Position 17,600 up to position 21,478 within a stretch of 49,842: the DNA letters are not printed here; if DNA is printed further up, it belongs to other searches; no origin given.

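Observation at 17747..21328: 1193-aa fusion of a ParB/Srx-like domain with a RecA/DnaB-like ATPase inside the late operon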

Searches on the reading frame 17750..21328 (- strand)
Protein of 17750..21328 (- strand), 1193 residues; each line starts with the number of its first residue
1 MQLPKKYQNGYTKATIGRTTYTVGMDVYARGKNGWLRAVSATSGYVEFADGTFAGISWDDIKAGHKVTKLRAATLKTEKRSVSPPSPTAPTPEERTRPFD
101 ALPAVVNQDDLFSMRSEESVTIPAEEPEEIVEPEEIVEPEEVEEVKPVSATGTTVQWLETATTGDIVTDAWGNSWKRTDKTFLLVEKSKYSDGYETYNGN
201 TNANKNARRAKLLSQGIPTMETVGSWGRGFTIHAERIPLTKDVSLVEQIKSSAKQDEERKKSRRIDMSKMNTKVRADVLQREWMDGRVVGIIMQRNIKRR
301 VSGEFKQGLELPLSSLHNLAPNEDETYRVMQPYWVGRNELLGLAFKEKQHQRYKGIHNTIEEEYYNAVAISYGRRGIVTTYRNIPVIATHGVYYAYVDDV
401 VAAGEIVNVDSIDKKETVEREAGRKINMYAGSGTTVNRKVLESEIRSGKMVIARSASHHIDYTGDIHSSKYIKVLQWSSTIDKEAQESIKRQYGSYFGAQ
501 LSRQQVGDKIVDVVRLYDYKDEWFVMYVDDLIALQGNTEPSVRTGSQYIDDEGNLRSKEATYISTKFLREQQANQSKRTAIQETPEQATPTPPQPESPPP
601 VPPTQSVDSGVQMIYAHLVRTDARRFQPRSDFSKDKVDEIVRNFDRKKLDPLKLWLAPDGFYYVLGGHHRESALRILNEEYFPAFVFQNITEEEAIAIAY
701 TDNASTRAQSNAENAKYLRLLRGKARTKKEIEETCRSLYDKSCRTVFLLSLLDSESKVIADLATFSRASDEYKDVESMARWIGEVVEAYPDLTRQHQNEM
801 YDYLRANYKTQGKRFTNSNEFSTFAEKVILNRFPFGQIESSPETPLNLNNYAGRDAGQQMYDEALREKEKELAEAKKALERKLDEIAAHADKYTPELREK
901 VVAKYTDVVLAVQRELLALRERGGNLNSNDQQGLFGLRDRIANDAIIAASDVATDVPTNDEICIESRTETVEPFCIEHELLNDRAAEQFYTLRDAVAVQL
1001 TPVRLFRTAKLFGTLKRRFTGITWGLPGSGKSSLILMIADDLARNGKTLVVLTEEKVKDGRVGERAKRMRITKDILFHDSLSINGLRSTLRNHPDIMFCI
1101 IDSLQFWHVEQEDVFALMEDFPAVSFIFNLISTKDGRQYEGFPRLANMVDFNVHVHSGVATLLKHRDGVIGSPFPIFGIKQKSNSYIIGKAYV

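Call 3: search_protein_families(library=pfam, proteins=[window:17750-21328:-], max_evalue=1)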
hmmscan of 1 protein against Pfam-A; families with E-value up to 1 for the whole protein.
window:17750-21328:- (1193 aa): 5 families
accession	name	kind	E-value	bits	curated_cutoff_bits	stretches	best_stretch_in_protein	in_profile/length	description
PF18766.7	SWI2_SNF2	-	0.0019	18.3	26.7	1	1016-1106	16-105/221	SWI2/SNF2 ATPase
PF02195.25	ParB_N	-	0.0048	17.3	26.3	1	623-703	13-93/95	ParB N-terminal domain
PF13481.12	AAA_25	-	0.011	15.8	27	1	1013-1056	28-83/195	AAA domain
PF05673.19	DUF815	-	0.014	15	23.8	1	1022-1084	57-119/249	Protein of unknown function (DUF815)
PF20720.3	nSTAND3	-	0.42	10.7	27.2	1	1024-1060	23-57/155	Novel STAND NTPase 3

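Call 4: search_protein_families(library=phrogs, proteins=[window:17750-21328:-], max_evalue=0.1)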
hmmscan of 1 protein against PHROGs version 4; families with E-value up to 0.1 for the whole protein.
window:17750-21328:- (1193 aa): 8 families
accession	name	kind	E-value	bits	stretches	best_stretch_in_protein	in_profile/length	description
phrog_6891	-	other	1.1e-16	62.3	1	1009-1154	33-178/310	ATPase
phrog_1033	-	DNA, RNA and nucleotide metabolism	1.2e-11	45.9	1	625-730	46-157/334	ParB-like partition protein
phrog_3264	-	DNA, RNA and nucleotide metabolism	3e-05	24.8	1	626-904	61-243/337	ParB-like partition protein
phrog_723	-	DNA, RNA and nucleotide metabolism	0.0033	18.2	1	659-722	57-120/223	ParB-like partition protein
phrog_620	-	DNA, RNA and nucleotide metabolism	0.012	16.7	1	663-706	55-98/217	ParB-like partition protein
phrog_592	-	other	0.013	16.3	1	1023-1150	7-135/193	thymidine kinase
phrog_26387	-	DNA, RNA and nucleotide metabolism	0.018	15.5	1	650-688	47-86/252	ParB-like partition nuclease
phrog_3951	-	unknown function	0.056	13.9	1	658-737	66-148/301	-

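Call 5: search_solved_structures(query=window:17750-21328:-, max_evalue=1, show_alignments=2)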
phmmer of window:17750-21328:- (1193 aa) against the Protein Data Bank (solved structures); distinct sequences matched with E-value up to 1: 7.
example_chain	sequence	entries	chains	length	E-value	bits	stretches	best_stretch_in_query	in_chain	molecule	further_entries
7ng0_A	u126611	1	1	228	6.7e-05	24.3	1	624-806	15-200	Nucleoid occlusion protein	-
7nfu_A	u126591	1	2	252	8.7e-05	23.9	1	623-806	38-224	Nucleoid occlusion protein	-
7ol9_A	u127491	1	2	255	0.00024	22.5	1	623-733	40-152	Nucleoid occlusion protein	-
1vz0_A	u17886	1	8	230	0.001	20.4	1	619-734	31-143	Chromosome-partitioning protein Spo0J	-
4umk_A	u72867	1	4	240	0.005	18.1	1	624-755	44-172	PROBABLE CHROMOSOME-PARTITIONING PROTEIN PARB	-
5lkm_A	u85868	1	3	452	0.18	12.9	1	1023-1106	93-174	DNA repair protein RadA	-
8rxc_D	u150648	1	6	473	0.2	12.8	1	1023-1106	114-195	DNA repair protein RadA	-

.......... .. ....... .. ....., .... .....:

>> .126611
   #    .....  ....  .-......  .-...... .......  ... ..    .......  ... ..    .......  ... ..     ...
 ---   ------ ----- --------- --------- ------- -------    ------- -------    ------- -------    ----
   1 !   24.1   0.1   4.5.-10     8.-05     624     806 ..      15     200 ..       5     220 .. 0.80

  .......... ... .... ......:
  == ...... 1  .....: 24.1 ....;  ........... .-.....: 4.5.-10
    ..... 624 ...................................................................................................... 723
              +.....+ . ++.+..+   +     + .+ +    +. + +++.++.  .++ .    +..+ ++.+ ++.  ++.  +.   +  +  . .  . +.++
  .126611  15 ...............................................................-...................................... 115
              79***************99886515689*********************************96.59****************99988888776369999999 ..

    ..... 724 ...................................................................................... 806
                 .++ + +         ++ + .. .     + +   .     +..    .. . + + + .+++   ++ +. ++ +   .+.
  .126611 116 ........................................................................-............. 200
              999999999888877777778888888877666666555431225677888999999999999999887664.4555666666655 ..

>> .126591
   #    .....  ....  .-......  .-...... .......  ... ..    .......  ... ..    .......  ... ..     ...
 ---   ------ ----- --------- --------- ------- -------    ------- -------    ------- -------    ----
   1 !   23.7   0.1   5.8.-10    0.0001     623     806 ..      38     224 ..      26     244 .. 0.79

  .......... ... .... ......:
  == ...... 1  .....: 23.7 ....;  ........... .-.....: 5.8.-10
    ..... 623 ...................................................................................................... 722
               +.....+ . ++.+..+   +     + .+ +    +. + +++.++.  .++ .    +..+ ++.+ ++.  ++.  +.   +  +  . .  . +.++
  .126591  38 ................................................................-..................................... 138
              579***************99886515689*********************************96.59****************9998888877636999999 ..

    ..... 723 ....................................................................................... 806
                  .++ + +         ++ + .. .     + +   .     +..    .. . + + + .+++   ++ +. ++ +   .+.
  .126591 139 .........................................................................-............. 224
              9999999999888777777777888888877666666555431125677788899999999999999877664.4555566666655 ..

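Call 7: search_dna_similar(query=window:17750-21328:-, collection=phages, mode=protein, max_rows=30)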
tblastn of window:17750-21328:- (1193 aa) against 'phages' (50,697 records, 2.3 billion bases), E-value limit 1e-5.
Records with a match: 6; places in all: 6; records where one place covers at least 80% of the query: 0.
Best place of each record, by identity: <60% 6.
By first word of the organism name: Staphylococcus 4; Salisaeta 2.
By host as written in the record: Staphylococcus aureus 3; Salisaeta sp. SP9-1 2; - 1.
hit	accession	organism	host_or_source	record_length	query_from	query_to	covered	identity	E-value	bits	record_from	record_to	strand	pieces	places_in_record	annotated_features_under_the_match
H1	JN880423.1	Salisaeta icosahedral phage 1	Salisaeta sp. SP9-1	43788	619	850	19%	35.3%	1e-31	141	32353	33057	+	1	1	gp43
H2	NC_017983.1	Salisaeta icosahedral phage 1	Salisaeta sp. SP9-1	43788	619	850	19%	35.3%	1e-31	141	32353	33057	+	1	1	DNA methyltransferase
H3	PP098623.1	Staphylococcus phage 7094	Staphylococcus aureus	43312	612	745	11%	33.8%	3e-6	58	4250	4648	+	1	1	hypothetical protein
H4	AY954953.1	Staphylococcus phage 85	-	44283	612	745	11%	33.8%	3e-6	58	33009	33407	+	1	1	ORF016 | ORF051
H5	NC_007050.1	Staphylococcus phage 85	Staphylococcus aureus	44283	612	745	11%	33.8%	3e-6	58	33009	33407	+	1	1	ParB-like partition protein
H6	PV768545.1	Staphylococcus phage SA2P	Staphylococcus aureus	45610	612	745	11%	33.8%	5e-6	57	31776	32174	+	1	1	ParB-like partition protein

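Call 8: find_homologous_proteins(query=window:17750-21328:-, max_evalue=0.001)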
Query window:17750-21328:-: 8000 candidates shared short words with the query, none scored E <= 0.001.

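Call 10: find_encoding_contigs(protein=window:17750-21328:-, flank=10000, max_places=6)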
Protein window:17750-21328:- (1193 aa): no gene with exactly this product is on record in the collection.
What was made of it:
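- Tried and rejected: Whole-protein word-index search (call 8) and exact-product look-up (call 10): both empty.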

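Call 19: get_annotated_region(hit=H2, flank=6000)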
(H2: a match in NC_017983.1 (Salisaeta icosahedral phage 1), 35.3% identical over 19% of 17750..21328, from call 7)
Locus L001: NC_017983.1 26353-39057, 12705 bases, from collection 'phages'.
description: Salisaeta icosahedral phage 1, complete genome.
organism: Salisaeta icosahedral phage 1 (NCBI taxid 1183239)
taxonomy: Viruses
host: Salisaeta sp. SP9-1; source: -; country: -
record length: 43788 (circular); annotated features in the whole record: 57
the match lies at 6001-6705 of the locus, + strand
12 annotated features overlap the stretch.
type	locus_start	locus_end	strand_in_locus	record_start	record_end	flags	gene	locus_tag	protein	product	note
CDS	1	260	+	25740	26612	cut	-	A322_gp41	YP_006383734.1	gp41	structural protein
CDS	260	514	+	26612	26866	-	-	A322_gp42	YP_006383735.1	hypothetical protein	ORF 42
CDS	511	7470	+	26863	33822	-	-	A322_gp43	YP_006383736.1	DNA methyltransferase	structural protein; gp43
CDS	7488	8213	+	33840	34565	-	-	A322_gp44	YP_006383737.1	gp44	structural protein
CDS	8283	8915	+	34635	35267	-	-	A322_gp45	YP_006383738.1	gp45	structural protein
CDS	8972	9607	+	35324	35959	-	-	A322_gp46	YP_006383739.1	gp46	structural protein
CDS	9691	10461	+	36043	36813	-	-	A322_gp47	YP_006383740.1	gp47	structural protein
CDS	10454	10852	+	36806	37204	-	-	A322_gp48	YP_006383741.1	gp48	structural protein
CDS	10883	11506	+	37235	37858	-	-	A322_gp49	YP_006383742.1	hypothetical protein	ORF 49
CDS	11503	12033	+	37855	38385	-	-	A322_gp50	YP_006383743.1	hypothetical protein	ORF 50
CDS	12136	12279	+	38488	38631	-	-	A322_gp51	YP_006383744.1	hypothetical protein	ORF 51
CDS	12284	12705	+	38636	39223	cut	-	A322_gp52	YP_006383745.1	hypothetical protein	ORF 52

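Call 21: search_protein_families(library=pfam, proteins=[L001:511-7467:+], max_evalue=0.01)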
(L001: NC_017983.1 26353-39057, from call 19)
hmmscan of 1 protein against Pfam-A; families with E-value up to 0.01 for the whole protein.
L001:511-7467:+ (2319 aa): 4 families
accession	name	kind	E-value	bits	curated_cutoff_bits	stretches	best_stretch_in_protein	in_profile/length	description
PF02195.25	ParB_N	-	2.8e-06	27.7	26.3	1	1823-1916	3-93/95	ParB N-terminal domain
PF05175.20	MTS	-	4.2e-05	23.7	23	1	783-875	34-140/170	Methyltransferase small domain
PF13489.12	Methyltransf_23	-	0.00046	20.4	27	1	776-895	18-134/164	Methyltransferase domain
PF02384.22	N6_Mtase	-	0.0013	18.5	20.4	1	834-928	144-234/311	N-6 DNA Methylase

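Call 33: find_related_loci(query=window:17750-21328:-, collection=viral_contigs, flank=10000)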
Query window:17750-21328:- (1193 aa) in viral_contigs; peptide patterns used: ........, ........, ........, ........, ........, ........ (x = any residue, [..] = any of these).
2 stretches matched a pattern, but none encodes a relative of the query by tblastn (E <= 1e-3).

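Call 34: search_protein_representatives(protein=window:17750-21328:-)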
Query: 1193 residues. Proteins with E-value up to 0.001 (for the whole library): 918; up to 1e-10: 477; up to 1e-30: 51. The best 150 are listed.
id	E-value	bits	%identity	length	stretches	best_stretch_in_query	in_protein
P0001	8.7e-85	302.2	37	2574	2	597-937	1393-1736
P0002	3.1e-69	250.7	41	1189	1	568-938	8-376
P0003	9.1e-69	249.1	44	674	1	609-938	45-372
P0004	1.8e-68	248.2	41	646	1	611-929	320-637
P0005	3.2e-67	244.0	41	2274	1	600-953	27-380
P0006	1.5e-66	241.8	41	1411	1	588-944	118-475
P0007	2.4e-66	241.1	40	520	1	598-946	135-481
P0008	9.2e-62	225.9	38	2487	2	611-940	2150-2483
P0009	1.5e-54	202.1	35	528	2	618-907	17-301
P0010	2.1e-50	188.3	37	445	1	611-940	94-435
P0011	2.9e-50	187.8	44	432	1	574-816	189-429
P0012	1.5e-46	175.5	37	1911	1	617-928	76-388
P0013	5.8e-44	167.0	32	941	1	597-946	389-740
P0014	1.5e-43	165.6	29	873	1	580-1074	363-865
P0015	2.0e-43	165.2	37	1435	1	607-923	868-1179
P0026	3.5e-38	147.8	43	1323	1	988-1175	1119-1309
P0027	4.4e-38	147.5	33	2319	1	586-888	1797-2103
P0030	1.1e-37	146.1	49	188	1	1022-1179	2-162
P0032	8.8e-37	143.2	42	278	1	988-1185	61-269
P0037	5.3e-35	137.3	39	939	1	988-1181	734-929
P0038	5.5e-35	137.2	40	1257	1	980-1181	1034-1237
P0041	2.1e-34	135.3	38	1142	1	980-1181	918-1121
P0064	3.6e-29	118.0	30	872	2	594-936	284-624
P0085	7.0e-27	110.4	37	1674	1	989-1178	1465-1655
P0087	1.2e-26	109.6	30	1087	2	597-886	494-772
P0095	6.9e-26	107.1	28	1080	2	583-886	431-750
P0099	1.5e-25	106.0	30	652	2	618-944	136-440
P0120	9.9e-24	100.0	36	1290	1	966-1179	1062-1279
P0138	4.5e-23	97.8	28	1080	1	598-1088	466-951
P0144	1.4e-22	96.2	36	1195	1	960-1181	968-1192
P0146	2.0e-22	95.7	44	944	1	1001-1180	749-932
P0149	2.8e-22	95.2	30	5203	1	608-930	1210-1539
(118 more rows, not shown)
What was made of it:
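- Polyvalent signature: the ParB module occurs in hundreds of proteins up to 5203 aa (call 34).
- Tried and rejected: The first was probably swamped by low-complexity words, because the exhaustive HMMER search (call 34) found 918 relatives.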
